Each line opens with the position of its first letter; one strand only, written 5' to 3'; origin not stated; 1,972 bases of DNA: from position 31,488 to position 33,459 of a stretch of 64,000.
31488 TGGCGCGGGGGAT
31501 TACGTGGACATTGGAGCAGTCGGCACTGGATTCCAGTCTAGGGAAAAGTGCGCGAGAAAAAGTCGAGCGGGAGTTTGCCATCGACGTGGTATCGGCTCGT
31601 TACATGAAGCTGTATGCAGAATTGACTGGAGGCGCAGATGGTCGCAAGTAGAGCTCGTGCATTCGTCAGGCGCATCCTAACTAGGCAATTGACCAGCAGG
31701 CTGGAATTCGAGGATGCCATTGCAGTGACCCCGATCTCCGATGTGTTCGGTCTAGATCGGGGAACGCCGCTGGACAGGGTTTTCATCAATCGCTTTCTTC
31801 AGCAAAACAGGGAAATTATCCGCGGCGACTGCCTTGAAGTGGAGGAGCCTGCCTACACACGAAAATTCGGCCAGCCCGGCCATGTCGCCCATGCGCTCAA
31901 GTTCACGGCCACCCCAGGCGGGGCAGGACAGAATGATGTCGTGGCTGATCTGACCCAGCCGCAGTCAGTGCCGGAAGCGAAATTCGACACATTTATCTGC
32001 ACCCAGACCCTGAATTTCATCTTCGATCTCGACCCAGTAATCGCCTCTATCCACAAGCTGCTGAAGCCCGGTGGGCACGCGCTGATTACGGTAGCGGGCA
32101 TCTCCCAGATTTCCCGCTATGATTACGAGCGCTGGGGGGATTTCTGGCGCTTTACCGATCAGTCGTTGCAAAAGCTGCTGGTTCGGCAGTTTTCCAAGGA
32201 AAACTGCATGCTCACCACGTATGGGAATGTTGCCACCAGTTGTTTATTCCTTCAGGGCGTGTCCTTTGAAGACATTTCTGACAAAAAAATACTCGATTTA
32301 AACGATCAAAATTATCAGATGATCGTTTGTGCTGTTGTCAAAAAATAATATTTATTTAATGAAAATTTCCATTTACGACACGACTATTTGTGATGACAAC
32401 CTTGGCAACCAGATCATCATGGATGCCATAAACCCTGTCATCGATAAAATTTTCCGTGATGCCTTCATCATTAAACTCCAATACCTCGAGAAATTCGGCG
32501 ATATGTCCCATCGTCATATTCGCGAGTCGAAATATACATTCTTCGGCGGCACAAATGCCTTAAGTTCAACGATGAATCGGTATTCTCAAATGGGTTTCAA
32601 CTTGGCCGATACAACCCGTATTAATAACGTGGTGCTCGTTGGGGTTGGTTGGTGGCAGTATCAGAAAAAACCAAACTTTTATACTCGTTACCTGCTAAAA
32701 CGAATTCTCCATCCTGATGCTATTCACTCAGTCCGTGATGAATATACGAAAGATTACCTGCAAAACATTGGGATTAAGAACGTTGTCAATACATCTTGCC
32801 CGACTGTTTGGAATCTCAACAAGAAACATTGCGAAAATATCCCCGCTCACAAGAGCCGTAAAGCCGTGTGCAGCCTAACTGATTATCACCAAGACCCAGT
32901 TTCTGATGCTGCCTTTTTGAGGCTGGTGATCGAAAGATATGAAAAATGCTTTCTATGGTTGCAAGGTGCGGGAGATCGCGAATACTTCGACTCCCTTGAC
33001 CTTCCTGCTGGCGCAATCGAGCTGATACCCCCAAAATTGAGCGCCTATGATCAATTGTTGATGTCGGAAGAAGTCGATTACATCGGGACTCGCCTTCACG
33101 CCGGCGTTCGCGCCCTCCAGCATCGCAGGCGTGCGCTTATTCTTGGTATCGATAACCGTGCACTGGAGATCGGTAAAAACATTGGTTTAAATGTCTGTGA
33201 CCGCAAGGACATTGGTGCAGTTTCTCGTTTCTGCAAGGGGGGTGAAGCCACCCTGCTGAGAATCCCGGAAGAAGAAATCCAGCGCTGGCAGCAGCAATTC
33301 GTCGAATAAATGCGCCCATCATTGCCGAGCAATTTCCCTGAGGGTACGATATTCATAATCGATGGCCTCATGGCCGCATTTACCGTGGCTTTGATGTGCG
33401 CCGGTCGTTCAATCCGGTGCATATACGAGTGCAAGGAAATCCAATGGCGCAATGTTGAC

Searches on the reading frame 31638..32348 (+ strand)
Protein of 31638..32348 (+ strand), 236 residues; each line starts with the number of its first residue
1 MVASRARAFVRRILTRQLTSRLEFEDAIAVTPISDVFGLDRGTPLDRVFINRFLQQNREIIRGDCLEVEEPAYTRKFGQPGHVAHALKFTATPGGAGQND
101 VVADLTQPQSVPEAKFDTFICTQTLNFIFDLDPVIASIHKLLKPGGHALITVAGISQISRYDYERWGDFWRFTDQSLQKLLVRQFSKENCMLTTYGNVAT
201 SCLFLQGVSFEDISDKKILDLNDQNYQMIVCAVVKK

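Call 4: search_protein_families(library=pfam, proteins=[window:31638-32348:+], max_evalue=1)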
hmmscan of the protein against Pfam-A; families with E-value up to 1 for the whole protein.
window:31638-32348:+ (236 aa): 5 families
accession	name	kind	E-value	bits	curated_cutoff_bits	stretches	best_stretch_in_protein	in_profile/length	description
PF08241.18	Methyltransf_11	-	1.4e-06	29.2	21.2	1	101-150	47-95/95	Methyltransferase domain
PF13847.12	Methyltransf_31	-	2.3e-06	27.8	27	1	108-153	67-112/145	Methyltransferase domain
PF13489.12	Methyltransf_23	-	4.7e-06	26.9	27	1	107-175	73-137/164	Methyltransferase domain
PF08242.18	Methyltransf_12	-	9.9e-06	26.6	30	1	105-147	56-97/98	Methyltransferase domain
PF13649.12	Methyltransf_25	-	0.0021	19.2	27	1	101-146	51-97/97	Methyltransferase domain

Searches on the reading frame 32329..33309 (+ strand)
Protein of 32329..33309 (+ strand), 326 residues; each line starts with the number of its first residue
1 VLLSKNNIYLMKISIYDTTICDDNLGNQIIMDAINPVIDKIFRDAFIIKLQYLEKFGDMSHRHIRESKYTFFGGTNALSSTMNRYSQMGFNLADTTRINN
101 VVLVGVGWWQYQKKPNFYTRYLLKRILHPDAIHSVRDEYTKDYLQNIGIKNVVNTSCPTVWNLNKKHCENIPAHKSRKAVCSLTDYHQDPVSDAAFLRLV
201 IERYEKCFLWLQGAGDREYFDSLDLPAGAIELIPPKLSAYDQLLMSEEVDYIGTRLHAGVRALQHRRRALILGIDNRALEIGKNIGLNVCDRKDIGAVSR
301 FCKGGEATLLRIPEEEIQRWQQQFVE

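Call 4: search_protein_families(library=pfam, proteins=[window:32329-33309:+], max_evalue=1)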
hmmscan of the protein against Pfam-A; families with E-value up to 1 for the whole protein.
window:32329-33309:+ (326 aa): 1 family
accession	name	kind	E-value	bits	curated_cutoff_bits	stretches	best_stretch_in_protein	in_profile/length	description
PF04230.19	PS_pyruv_trans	-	7.7e-20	72.4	25.3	1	24-276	1-280/280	Polysaccharide pyruvyl transferase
